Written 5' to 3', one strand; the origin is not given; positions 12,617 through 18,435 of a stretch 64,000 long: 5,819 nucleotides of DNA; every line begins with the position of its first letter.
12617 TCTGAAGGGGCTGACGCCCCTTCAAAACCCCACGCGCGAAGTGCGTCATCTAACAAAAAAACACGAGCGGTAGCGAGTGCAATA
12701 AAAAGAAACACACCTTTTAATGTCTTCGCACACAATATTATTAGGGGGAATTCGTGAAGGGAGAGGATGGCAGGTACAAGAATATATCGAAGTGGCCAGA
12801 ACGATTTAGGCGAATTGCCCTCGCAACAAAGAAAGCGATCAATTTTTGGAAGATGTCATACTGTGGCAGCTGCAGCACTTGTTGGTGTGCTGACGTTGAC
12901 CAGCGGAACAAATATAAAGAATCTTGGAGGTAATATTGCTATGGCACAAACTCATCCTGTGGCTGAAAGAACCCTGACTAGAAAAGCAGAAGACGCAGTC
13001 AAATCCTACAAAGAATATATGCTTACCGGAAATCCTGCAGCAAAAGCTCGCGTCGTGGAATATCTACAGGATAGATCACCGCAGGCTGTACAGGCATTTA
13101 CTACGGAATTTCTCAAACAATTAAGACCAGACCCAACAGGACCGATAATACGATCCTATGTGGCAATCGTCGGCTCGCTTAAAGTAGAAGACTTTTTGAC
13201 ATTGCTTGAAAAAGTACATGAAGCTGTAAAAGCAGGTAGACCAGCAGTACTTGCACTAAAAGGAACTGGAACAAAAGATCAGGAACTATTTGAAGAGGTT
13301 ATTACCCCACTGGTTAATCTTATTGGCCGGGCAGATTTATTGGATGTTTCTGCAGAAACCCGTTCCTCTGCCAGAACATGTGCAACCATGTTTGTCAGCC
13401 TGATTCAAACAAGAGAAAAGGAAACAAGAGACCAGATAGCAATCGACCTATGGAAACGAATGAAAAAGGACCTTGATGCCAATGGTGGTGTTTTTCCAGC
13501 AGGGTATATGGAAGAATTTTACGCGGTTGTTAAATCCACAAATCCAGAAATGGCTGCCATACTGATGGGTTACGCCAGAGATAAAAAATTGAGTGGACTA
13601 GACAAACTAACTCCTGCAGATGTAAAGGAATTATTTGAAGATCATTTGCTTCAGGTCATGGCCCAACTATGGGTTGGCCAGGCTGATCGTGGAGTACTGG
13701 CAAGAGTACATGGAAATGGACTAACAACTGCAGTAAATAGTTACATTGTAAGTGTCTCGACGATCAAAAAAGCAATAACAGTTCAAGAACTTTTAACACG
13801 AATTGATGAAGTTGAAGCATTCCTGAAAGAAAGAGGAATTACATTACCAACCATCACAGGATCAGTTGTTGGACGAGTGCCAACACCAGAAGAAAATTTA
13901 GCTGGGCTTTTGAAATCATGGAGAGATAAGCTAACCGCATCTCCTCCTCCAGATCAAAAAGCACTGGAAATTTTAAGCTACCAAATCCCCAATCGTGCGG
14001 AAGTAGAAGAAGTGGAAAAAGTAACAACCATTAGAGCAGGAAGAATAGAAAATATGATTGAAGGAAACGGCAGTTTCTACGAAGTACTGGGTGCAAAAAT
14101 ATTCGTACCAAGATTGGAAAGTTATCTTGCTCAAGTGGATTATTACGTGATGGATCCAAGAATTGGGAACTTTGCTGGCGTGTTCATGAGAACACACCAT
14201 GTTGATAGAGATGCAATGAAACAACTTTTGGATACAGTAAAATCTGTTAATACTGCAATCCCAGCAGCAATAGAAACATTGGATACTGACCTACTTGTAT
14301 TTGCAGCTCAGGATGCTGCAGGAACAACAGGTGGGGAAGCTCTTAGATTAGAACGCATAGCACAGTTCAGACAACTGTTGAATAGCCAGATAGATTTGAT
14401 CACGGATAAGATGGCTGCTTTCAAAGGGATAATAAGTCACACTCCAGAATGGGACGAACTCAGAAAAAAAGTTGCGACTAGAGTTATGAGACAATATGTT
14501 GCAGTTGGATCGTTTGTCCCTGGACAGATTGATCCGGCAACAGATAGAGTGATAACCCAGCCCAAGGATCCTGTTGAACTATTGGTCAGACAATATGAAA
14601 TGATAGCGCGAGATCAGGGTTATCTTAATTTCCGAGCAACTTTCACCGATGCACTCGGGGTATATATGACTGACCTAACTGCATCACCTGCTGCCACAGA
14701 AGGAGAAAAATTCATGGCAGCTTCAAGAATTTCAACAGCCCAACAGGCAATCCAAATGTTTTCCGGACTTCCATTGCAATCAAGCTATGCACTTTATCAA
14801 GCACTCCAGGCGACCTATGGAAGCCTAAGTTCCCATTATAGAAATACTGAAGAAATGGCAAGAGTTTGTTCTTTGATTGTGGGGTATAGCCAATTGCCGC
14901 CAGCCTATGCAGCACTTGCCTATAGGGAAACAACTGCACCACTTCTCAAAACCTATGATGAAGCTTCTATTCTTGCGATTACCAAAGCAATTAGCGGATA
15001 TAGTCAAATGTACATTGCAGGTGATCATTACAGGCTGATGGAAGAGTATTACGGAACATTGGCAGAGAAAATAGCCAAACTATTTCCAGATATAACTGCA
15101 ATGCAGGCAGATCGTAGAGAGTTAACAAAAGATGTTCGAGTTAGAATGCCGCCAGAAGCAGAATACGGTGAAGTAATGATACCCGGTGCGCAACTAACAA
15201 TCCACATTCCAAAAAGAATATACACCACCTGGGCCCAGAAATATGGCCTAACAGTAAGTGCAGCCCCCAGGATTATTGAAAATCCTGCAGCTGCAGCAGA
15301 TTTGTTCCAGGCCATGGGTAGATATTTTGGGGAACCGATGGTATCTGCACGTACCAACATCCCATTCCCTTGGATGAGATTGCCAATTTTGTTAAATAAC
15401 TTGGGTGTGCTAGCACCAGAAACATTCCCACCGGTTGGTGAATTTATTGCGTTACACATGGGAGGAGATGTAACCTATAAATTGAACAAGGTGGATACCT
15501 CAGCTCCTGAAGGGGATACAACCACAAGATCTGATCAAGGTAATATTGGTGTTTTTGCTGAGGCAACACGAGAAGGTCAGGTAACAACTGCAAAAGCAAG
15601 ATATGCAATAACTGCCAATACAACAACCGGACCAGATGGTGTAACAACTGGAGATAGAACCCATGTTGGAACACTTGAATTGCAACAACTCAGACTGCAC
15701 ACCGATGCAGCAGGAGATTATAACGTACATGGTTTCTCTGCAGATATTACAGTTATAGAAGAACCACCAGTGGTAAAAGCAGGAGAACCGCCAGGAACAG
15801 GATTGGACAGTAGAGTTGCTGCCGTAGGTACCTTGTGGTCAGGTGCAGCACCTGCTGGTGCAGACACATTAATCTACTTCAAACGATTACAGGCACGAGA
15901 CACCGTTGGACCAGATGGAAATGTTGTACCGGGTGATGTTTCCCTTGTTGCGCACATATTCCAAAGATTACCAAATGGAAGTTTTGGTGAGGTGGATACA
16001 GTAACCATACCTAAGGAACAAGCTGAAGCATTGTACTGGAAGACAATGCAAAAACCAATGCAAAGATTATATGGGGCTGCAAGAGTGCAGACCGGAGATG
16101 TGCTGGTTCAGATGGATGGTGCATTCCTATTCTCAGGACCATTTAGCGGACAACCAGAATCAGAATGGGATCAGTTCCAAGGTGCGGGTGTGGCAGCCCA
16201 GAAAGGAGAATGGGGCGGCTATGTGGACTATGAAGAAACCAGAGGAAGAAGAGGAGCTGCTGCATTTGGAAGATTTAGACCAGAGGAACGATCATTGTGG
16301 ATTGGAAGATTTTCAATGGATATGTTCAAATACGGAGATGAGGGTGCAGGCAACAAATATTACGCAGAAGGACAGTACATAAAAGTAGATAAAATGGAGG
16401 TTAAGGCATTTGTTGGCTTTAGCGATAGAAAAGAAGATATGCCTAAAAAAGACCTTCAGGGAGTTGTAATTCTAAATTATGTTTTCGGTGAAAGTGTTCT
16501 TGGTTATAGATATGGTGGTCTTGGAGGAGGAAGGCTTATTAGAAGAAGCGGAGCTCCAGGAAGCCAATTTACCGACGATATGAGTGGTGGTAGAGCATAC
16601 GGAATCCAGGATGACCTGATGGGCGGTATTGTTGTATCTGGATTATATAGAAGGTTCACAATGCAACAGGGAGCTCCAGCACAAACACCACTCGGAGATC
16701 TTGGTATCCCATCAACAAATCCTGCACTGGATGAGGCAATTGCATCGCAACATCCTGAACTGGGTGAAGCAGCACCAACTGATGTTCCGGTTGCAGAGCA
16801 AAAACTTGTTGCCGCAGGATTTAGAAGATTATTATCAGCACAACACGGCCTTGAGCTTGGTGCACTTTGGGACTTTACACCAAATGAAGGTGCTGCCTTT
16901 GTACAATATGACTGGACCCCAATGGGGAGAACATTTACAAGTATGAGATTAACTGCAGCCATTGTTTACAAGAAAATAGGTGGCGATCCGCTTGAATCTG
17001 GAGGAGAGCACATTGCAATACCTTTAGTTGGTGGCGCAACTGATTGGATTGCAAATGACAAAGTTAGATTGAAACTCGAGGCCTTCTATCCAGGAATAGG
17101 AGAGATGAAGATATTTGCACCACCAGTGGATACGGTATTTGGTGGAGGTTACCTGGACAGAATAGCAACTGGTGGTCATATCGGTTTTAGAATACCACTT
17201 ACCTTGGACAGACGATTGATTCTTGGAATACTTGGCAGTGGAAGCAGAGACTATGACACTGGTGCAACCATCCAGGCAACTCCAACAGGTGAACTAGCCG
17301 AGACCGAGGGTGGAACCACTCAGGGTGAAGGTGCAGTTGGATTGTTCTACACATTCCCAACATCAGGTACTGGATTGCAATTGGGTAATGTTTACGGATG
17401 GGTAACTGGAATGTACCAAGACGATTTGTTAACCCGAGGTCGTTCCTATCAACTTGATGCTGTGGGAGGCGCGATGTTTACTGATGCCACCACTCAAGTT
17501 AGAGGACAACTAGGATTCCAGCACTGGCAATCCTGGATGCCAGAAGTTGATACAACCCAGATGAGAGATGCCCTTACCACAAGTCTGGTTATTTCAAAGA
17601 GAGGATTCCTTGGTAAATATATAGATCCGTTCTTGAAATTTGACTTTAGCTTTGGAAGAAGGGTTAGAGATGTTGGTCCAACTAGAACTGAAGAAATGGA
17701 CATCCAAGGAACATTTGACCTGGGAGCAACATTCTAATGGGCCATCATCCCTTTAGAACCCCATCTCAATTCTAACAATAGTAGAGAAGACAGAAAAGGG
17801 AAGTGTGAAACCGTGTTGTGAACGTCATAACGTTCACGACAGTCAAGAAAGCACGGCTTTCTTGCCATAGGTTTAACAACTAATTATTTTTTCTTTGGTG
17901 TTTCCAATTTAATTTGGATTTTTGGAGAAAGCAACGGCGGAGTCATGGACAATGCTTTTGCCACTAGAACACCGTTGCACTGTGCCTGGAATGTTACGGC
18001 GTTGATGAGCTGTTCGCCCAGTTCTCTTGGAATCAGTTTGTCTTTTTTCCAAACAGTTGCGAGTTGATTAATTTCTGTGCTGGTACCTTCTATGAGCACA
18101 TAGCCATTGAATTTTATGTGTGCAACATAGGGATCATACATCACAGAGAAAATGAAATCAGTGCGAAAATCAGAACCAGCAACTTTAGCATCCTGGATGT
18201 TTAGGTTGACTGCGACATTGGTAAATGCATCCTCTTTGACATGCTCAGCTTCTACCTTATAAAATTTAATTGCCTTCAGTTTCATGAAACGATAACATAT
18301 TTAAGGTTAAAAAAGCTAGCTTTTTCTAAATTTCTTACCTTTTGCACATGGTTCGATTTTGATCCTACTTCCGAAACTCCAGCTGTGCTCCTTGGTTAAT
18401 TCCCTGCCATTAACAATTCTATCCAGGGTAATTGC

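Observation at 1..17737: Co-directional giant-gene array with almost no recognisable domains: candidate novel envelope or host-contact system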

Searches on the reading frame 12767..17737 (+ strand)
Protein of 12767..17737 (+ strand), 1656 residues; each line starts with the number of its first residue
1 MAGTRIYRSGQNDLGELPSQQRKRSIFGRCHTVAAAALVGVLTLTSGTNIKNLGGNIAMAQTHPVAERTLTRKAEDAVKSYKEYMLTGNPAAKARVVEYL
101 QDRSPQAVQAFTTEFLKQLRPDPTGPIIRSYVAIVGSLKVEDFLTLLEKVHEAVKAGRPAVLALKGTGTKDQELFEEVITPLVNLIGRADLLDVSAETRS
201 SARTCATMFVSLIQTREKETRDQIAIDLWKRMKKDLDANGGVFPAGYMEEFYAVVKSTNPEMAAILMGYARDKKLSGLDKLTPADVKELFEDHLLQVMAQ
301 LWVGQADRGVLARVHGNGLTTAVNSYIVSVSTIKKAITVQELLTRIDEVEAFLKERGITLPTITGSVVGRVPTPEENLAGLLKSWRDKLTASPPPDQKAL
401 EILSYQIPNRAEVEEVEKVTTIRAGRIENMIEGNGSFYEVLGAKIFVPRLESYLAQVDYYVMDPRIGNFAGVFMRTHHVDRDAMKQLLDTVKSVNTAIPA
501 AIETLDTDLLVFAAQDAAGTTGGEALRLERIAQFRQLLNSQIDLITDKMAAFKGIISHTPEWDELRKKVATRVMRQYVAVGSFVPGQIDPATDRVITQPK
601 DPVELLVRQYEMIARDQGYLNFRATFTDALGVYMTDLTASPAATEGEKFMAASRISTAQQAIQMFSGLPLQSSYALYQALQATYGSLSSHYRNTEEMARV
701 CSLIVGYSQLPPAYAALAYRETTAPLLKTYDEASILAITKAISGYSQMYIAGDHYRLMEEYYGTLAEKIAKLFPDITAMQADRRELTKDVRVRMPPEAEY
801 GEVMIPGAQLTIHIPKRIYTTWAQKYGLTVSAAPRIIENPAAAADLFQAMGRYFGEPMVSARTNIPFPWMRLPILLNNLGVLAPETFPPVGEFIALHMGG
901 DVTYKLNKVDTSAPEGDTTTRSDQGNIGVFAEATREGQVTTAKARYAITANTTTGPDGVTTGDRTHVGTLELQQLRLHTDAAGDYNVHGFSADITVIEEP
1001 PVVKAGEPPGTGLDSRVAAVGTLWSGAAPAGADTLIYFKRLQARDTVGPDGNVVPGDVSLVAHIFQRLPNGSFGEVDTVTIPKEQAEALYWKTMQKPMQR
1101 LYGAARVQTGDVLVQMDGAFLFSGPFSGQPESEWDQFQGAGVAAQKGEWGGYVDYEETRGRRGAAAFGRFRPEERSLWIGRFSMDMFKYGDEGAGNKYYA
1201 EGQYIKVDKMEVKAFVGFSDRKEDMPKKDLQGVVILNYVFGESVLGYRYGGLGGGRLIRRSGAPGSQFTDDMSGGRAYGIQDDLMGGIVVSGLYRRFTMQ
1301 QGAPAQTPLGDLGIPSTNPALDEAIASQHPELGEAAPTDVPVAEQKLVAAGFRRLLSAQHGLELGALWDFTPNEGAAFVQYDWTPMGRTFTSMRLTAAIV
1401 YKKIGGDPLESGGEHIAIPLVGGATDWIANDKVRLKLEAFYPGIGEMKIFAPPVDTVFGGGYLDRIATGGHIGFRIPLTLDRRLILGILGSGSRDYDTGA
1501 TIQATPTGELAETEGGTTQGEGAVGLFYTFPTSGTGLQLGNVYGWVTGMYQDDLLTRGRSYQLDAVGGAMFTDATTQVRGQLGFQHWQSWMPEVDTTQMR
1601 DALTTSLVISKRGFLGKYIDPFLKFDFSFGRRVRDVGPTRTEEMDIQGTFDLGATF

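Call 7: search_protein_families(library=pfam, proteins=[window:12767-17737:+], max_evalue=0.1)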
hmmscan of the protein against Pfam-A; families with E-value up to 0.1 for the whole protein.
window:12767-17737:+ (1656 aa): 1 family
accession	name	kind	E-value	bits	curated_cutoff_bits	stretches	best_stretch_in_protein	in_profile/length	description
PF25591.1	LRV_2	-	0.084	13.3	27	0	834-861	29-55/61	Leucine Rich Repeat Variant domain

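Call 8: search_protein_families(library=phrogs, proteins=[window:12767-17737:+], max_evalue=0.01)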
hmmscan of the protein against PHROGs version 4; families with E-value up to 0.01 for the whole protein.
window:12767-17737:+ (1656 aa): 0 families

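Call 14: search_solved_structures(query=window:12767-17737:+, max_evalue=1)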
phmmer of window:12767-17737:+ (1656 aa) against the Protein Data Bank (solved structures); distinct sequences matched with E-value up to 1: 3.
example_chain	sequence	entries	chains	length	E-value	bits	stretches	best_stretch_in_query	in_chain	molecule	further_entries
7e1h_A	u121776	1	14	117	0.3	11.7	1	521-608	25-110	DNA-binding response regulator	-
7e90_A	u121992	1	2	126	0.84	10.2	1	521-608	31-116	DNA-binding response regulator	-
7e1b_A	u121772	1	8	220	0.89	10.1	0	521-609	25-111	DNA-binding response regulator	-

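Call 15: find_homologous_proteins(query=window:12767-17737:+)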
Query window:12767-17737:+ (1656 aa): 2 proteins with E <= 0.001 among 8000 candidates.
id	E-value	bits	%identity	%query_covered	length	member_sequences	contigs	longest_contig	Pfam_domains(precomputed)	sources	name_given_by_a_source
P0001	0.0e+0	3755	100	100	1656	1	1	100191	-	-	-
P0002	0.0e+0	2186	59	100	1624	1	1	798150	-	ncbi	ncbi:MAG: hypothetical protein ABH842_04460 [Candidatus Micrarchaeota archaeon]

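Call 16: find_encoding_contigs(protein=P0002, flank=10000)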
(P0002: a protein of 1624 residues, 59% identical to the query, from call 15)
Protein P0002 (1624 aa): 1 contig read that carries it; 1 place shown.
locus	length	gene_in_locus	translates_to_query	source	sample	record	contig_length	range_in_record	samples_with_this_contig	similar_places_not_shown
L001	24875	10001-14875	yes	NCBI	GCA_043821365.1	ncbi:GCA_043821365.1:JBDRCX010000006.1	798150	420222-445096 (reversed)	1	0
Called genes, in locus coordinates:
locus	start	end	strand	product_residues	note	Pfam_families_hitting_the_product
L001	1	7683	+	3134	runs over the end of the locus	-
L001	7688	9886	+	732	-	PF00657:Lipase_GDSL (weak), PF13472:Lipase_GDSL_2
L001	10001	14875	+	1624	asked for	-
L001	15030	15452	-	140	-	-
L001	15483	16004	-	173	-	PF00588:SpoU_methylase, PF01994:Trm56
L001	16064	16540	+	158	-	PF03703:bPH_2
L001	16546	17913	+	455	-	PF02878:PGM_PMM_I, PF02879:PGM_PMM_II, PF02880:PGM_PMM_III, PF00408:PGM_PMM_IV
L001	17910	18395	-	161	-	-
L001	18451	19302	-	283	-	PF13793:Pribosyltran_N, PF00156:Pribosyltran, PF14572:Pribosyl_synth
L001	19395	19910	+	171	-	PF01965:DJ-1_PfpI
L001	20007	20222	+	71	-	PF13237:Fer4_10, PF14697:Fer4_21, PF25160:LdpA_Fe-S-bd (weak), PF12838:Fer4_7, PF13187:Fer4_9 (weak), PF12797:Fer4_2 (weak), PF00037:Fer4 (weak), PF12837:Fer4_6, +2 more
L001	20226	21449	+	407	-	PF01266:DAO (faint), PF01494:FAD_binding_3, PF04820:Trp_halogenase (faint), PF05834:Lycopene_cycl (weak), PF12831:FAD_oxidored (weak), PF22578:GGR_cat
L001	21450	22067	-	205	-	-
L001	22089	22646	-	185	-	-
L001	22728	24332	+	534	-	PF02511:Thy1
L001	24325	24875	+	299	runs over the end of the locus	PF01370:Epimerase, PF04321:RmlD_sub_bind, PF01073:3Beta_HSD, PF07993:NAD_binding_4, PF16363:GDP_Man_Dehyd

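Call 17: find_encoding_contigs(protein=P0001, flank=10000)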
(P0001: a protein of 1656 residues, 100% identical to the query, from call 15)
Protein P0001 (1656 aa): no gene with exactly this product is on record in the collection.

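Call 24: search_protein_families(library=pfam, proteins=[L001:7688-9886:+, L001:10001-14875:+], max_evalue=0.05)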
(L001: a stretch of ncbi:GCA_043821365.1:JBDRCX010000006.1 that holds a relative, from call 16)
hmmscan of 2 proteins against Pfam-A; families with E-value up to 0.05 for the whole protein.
L001:7688-9886:+ (732 aa): 3 families
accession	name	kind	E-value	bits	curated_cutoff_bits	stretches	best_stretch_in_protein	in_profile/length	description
PF13472.12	Lipase_GDSL_2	-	1.1e-17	65.5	32.9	1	387-533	22-176/178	GDSL-like Lipase/Acylhydrolase family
PF00657.28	Lipase_GDSL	-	2e-07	31.8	23.6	1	370-540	47-208/208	GDSL-like Lipase/Acylhydrolase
PF17182.10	OSK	-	0.00027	20.7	27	1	411-507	58-151/202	OSK domain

L001:10001-14875:+ (1624 aa): 0 families

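Call 25: search_protein_families(library=ncbifam, proteins=[window:12767-17737:+], max_evalue=0.05)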
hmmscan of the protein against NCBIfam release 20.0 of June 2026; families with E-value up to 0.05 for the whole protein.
window:12767-17737:+ (1656 aa): 0 families

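Call 51: find_related_loci(query=A4, collection=viral_contigs, flank=8000)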
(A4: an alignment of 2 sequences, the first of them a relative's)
Query A4 (1656 aa) in viral_contigs; peptide patterns used: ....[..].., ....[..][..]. (x = any residue, [..] = any of these).
42 stretches matched a pattern, but none encodes a relative of the query by tblastn (E <= 1e-3).

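Call 93: search_protein_families(library=padloc, proteins=[window:12767-17737:+], max_evalue=0.01)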
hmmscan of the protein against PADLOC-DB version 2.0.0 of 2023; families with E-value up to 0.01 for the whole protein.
window:12767-17737:+ (1656 aa): 0 families

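Call 94: search_protein_families(library=pfam, proteins=[L001:15030-15452:-], max_evalue=1)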
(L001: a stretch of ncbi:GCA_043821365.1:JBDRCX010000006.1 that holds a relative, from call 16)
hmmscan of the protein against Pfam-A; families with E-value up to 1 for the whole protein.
L001:15030-15452:- (140 aa): 0 families

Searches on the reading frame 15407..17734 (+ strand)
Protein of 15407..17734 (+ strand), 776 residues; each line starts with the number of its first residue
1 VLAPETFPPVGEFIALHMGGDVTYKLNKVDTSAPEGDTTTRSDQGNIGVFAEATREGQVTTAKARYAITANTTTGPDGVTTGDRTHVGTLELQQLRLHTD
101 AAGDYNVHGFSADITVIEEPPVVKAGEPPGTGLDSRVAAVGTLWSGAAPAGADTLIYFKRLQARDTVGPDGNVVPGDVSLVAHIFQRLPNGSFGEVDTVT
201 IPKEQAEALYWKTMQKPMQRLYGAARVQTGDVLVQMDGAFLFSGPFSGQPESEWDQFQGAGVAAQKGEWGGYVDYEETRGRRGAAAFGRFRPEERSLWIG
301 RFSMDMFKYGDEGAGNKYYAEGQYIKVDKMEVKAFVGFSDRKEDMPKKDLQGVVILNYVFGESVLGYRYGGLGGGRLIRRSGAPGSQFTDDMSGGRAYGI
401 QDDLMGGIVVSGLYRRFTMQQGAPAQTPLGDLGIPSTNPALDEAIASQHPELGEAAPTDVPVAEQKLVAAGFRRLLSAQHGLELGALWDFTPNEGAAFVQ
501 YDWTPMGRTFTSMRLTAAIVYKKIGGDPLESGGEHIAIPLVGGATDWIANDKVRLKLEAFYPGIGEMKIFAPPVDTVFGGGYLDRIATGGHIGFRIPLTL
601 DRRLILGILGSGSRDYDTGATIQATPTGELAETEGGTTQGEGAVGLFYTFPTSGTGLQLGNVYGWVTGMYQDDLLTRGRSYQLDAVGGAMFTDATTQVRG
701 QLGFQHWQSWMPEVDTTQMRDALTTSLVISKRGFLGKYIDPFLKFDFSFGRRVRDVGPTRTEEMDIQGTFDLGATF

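Call 53: predict_structure(alignment_id=A5)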
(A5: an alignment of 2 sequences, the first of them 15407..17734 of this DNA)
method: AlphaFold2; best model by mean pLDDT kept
length: 776 residues; sequences in the alignment: 2
mean_pLDDT: 27.8   pTM: 0.19
mean pLDDT of the five models: 27.8, 26.7, 25.4, 25.1, 25.0
residues with pLDDT >= 90: 0; 70-90: 0; 50-70: 0; < 50: 776
segments of 3 or more residues with pLDDT < 50: 1-776
pLDDT, mean of each block of 10 residues (from residue 1): 26 25 31 35 30 26 29 35 32 26 24 26 30 24 26 35 33 35 36 35 35 27 26 24 24 27 26 25 27 30 26 27 27 26 28 26 23 27 27 24 22 20 24 30 34 30 25 28 25 23 24 24 25 27 24 29 30 24 24 26 28 27 28 29 27 25 24 24 25 27 27 29 31 33 36 37 34 33
secondary structure, 60 per line:
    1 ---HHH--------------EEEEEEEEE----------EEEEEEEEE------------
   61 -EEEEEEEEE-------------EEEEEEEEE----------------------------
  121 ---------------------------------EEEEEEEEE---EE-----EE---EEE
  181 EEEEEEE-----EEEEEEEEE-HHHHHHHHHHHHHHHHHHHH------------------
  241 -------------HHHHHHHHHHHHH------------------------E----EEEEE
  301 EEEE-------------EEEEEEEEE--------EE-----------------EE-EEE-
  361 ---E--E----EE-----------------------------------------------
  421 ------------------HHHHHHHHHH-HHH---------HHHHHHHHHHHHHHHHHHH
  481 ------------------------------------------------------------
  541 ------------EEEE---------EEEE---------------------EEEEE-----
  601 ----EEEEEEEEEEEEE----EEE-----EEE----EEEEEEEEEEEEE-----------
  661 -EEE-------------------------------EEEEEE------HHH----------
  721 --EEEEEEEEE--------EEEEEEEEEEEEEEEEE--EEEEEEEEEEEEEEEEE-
elements in order (helices of 4 or more, strands of 3 or more residues): E21-29 E40-48 E62-70 E84-92 E154-162 E178-187 E193-201 H203-222 H254-266 E296-304 E318-326 E357-359 H439-448 H462-480 E553-556 E566-569 E591-595 E605-617 E622-624 E630-632 E637-649 E662-664 E696-701 E723-731 E740-756 E759-775

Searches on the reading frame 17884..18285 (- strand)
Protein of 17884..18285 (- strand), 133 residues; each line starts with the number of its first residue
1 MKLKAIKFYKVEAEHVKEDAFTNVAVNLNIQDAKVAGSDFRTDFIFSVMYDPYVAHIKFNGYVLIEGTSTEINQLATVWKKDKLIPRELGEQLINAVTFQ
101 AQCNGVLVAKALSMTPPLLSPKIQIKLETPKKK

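Call 9: search_protein_families(library=pfam, proteins=[window:17884-18285:-], max_evalue=0.001)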
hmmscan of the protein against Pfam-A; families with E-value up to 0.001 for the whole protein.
window:17884-18285:- (133 aa): 0 families

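Call 93: search_protein_families(library=padloc, proteins=[window:17884-18285:-], max_evalue=0.01)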
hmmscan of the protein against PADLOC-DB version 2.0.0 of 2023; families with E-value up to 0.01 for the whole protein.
window:17884-18285:- (133 aa): 0 families

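Call 94: search_protein_families(library=pfam, proteins=[window:17884-18285:-], max_evalue=1)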
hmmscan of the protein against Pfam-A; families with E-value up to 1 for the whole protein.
window:17884-18285:- (133 aa): 0 families

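Call 116: search_solved_structures(query=A14, max_evalue=10, show_alignments=2)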
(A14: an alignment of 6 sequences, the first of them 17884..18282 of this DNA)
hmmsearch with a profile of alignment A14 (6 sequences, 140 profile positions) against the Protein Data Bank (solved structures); distinct sequences matched with E-value up to 10: 0.
